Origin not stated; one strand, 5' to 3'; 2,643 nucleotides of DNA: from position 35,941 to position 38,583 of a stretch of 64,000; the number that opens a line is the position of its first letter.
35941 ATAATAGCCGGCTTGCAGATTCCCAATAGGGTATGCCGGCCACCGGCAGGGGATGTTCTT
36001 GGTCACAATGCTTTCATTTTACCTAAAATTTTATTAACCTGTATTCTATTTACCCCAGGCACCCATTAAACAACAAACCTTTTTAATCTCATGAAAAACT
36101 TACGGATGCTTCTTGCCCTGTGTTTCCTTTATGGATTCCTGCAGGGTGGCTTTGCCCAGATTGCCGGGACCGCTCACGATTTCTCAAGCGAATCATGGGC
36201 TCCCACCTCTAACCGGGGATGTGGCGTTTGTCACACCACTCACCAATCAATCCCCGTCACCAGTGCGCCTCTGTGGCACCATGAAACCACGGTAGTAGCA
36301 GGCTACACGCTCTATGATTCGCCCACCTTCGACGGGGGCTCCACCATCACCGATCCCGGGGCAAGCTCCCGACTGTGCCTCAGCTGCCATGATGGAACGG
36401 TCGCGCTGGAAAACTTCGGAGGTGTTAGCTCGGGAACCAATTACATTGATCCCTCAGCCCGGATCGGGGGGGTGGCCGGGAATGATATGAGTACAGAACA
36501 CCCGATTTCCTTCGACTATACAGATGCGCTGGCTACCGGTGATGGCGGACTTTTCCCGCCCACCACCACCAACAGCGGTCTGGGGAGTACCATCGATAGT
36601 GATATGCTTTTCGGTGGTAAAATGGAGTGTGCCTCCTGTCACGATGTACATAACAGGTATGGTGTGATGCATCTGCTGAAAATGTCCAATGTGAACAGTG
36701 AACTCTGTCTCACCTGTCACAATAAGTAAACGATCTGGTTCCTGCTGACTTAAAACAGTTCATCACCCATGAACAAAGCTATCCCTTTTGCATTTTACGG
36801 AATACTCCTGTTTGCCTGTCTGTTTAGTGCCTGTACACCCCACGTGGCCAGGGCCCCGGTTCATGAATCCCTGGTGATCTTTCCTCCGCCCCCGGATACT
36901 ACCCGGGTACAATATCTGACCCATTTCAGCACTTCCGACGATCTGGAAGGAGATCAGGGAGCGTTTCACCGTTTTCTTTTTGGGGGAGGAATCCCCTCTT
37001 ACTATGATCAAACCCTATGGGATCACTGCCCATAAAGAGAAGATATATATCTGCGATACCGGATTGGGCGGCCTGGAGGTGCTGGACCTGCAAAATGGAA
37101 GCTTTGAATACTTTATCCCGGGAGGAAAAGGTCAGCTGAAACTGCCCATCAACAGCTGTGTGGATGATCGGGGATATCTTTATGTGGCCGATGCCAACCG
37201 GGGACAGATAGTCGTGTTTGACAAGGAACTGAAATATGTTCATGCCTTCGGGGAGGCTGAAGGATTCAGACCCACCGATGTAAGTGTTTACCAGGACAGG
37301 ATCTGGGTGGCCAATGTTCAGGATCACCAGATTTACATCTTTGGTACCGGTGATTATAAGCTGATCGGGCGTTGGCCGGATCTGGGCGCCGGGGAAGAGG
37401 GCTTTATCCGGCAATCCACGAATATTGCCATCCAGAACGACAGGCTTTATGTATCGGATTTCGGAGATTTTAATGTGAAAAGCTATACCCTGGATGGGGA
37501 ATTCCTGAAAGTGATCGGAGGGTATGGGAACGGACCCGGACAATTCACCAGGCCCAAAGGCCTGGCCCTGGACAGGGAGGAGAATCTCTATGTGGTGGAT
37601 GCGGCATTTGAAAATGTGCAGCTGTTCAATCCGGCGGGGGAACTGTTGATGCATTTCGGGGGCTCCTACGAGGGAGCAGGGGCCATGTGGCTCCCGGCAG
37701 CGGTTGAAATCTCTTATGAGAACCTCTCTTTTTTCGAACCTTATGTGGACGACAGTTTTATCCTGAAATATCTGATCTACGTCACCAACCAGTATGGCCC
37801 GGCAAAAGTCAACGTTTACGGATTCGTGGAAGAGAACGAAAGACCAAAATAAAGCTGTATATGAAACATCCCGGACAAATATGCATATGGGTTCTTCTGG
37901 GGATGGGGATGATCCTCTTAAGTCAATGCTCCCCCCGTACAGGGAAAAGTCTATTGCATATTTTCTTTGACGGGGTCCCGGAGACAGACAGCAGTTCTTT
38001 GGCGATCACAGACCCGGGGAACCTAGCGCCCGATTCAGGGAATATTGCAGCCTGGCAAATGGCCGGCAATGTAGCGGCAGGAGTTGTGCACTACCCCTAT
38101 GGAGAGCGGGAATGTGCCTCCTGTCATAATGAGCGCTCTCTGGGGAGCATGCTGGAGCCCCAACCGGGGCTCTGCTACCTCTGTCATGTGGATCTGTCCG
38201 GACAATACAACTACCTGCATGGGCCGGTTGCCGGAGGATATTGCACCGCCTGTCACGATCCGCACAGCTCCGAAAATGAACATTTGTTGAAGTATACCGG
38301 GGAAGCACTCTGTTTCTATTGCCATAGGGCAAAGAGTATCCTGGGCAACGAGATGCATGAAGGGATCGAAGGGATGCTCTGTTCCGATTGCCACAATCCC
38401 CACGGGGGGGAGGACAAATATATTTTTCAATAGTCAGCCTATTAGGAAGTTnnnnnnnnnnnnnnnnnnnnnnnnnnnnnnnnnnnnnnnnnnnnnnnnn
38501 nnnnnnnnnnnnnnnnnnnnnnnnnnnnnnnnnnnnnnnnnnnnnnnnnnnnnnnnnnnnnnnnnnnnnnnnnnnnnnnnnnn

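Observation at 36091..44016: Seven-gene multihaem cytochrome / NHL propeller / outer-membrane barrel operon: candidate porin-cytochrome electron conduit of unusual composition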

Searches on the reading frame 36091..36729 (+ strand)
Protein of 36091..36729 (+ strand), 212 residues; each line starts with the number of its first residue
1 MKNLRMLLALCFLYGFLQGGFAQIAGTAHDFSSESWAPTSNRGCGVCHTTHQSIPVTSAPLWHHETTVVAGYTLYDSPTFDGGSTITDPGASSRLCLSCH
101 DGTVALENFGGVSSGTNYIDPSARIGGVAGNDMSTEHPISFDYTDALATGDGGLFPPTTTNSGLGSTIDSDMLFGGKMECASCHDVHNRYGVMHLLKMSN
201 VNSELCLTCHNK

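Call 4: search_protein_families(library=pfam, proteins=[window:36091-36729:+], max_evalue=0.1)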
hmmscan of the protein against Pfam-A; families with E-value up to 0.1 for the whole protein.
window:36091-36729:+ (212 aa): 6 families
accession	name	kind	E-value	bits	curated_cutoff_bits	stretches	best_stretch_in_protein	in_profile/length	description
PF09699.15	Paired_CXXCH_1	-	6.9e-09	35.7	20.6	1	178-212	7-38/41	Doubled CXXCH motif (Paired_CXXCH_1)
PF24734.1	DUF7685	-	3.1e-06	27.4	27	2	180-212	2-34/43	Domain of unknown function (DUF7685)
PF22113.1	Mtrc-MtrF_II-IV_dom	-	5.1e-06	26.6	30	1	34-103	74-130/176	Outer membrane cytochrome MtrC/MtrF-like, domains II/IV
PF14522.11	Cytochrome_C7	-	7.1e-06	26.2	24.8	2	176-211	12-49/67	Cytochrome c7 and related cytochrome c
PF14537.11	Cytochrom_c3_2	-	0.00053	20.8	25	0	174-211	54-79/79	Cytochrome c3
PF20020.4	DUF6431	-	0.0065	16.7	26.6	0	43-71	34-62/82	Domain of unknown function (DUF6431)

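Call 5: search_protein_families(library=ncbifam, proteins=[window:36091-36729:+], max_evalue=0.1)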
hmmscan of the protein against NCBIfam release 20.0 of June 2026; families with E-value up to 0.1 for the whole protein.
window:36091-36729:+ (212 aa): 7 families
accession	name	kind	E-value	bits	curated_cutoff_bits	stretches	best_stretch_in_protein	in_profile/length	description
TIGR01905.1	paired_CXXCH_1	subfamily_domain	1.2e-08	34.7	25.2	2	178-211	7-37/41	doubled CXXCH domain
TIGR03508.1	decahem_SO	subfamily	7.4e-06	25.6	192.2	1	175-211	141-175/258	DmsE family decaheme c-type cytochrome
NF041028.1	decahem_GSU2203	exception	1.4e-05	24.5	325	1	175-211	172-208/317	GSU2203 family decaheme c-type cytochrome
TIGR03507.1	decahem_SO1788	subfamily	2.5e-05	22.9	209.3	1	23-103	224-305/672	OmcA/MtrC family decaheme c-type cytochrome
TIGR04257.1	nanowire_3heme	domain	0.0051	16.9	40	0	175-211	21-59/75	c(7)-type cytochrome triheme domain-containing protein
NF008659.0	PRK11659.1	equivalog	0.0072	16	184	1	177-211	135-168/188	cytochrome c nitrite reductase pentaheme subunit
TIGR03146.1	cyt_nit_nrfB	equivalog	0.028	14.7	166.6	1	177-211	109-142/145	cytochrome c nitrite reductase pentaheme subunit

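Call 32: search_solved_structures(query=window:36091-36726:+, max_evalue=1)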
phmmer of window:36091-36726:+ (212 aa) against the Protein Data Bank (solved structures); distinct sequences matched with E-value up to 1: 2.
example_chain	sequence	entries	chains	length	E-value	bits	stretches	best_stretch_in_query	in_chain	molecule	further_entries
9yuq_N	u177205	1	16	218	2.2e-21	80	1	18-212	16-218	Putative multiheme cytochrome c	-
7tfs_A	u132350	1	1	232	4.4e-16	62.7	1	8-212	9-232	Cytochrome c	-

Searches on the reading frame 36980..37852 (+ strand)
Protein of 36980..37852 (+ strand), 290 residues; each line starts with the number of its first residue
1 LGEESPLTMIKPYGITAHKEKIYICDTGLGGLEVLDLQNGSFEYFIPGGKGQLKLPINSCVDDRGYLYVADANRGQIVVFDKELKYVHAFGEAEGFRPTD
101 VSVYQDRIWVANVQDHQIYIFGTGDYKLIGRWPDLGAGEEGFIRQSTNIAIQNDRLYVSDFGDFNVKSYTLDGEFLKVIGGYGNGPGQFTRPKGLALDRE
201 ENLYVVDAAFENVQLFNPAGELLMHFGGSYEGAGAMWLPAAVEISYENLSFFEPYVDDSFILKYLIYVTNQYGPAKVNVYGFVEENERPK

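Call 4: search_protein_families(library=pfam, proteins=[window:36980-37852:+], max_evalue=0.1)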
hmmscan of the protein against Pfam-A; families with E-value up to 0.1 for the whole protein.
window:36980-37852:+ (290 aa): 6 families
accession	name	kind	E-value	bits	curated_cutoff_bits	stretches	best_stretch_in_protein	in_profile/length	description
PF17170.10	DUF5128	-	1.5e-11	44.5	22.9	1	142-213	42-114/321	6-bladed beta-propeller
PF01436.27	NHL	-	5e-11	42.5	20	1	60-80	8-28/28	NHL repeat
PF08450.18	SGL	-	0.00013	22.1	26.3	0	153-223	145-217/246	SMP-30/Gluconolactonase/LRE-like region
PF16288.11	DUF4934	-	0.00068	20.1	27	1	138-221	18-99/102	Domain of unknown function (DUF4934)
PF06739.17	SBBP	-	0.03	14.7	20.5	0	185-206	8-29/38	Beta-propeller repeat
PF17660.6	BTRD1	-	0.082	13.3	23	0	93-105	24-36/50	Polyglycine hydrolase-like, structural repeat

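Call 5: search_protein_families(library=ncbifam, proteins=[window:36980-37852:+], max_evalue=0.1)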
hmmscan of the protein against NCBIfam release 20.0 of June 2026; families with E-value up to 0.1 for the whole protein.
window:36980-37852:+ (290 aa): 3 families
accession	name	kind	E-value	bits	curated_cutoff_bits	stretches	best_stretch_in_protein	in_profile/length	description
NF035926.1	scyF_NHL_VPEP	equivalog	5.9e-26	91.5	350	2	108-249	116-260/376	scytonemin biosynthesis PEP-CTERM protein ScyF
NF047780.1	LIC12708_fam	subfamily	8.6e-05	21.6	150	1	143-221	56-151/391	LIC_12708 family protein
NF033206.1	ScyE_fam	subfamily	0.00018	21.2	80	0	189-245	252-310/333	ScyD/ScyE family protein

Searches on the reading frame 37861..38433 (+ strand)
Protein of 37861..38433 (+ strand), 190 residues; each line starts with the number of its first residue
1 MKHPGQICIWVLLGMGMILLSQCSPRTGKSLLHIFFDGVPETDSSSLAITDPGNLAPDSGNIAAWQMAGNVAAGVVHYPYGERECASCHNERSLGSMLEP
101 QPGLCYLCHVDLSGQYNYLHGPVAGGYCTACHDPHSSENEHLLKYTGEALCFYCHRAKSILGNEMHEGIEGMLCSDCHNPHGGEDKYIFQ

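Call 4: search_protein_families(library=pfam, proteins=[window:37861-38433:+], max_evalue=0.1)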
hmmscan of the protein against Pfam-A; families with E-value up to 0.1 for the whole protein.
window:37861-38433:+ (190 aa): 5 families
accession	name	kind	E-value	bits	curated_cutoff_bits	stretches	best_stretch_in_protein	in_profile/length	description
PF09699.15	Paired_CXXCH_1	-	3.1e-26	91.2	20.6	3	120-158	1-39/41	Doubled CXXCH motif (Paired_CXXCH_1)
PF14522.11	Cytochrome_C7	-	0.00022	21.4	24.8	0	82-109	41-66/67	Cytochrome c7 and related cytochrome c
PF14537.11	Cytochrom_c3_2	-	0.00073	20.4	25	0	83-155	7-78/79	Cytochrome c3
PF22113.1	Mtrc-MtrF_II-IV_dom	-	0.00075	19.5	30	0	105-139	9-42/176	Outer membrane cytochrome MtrC/MtrF-like, domains II/IV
PF02085.21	Cytochrom_CIII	-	0.0023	18.7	22.9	1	76-155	24-101/101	Class III cytochrome C family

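Call 5: search_protein_families(library=ncbifam, proteins=[window:37861-38433:+], max_evalue=0.1)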
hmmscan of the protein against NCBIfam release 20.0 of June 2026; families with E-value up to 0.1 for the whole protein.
window:37861-38433:+ (190 aa): 6 families
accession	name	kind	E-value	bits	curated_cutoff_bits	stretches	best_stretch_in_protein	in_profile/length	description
TIGR01905.1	paired_CXXCH_1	subfamily_domain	1.8e-22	79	25.2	3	120-157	1-38/41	doubled CXXCH domain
NF041028.1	decahem_GSU2203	exception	2.4e-16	59.9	325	2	81-157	173-254/317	GSU2203 family decaheme c-type cytochrome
TIGR03508.1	decahem_SO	subfamily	4.3e-15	55.9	192.2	1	82-159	143-223/258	DmsE family decaheme c-type cytochrome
TIGR03153.1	cytochr_NrfH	equivalog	4.7e-05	23.5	134.2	2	148-189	28-70/138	cytochrome c nitrite reductase small subunit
TIGR03507.1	decahem_SO1788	subfamily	7.6e-05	21.3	209.3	1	64-161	225-308/672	OmcA/MtrC family decaheme c-type cytochrome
NF047727.1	4hemeCytCCctA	equivalog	0.00026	21.1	180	1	77-138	32-93/109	tetraheme c-type cytochrome CctA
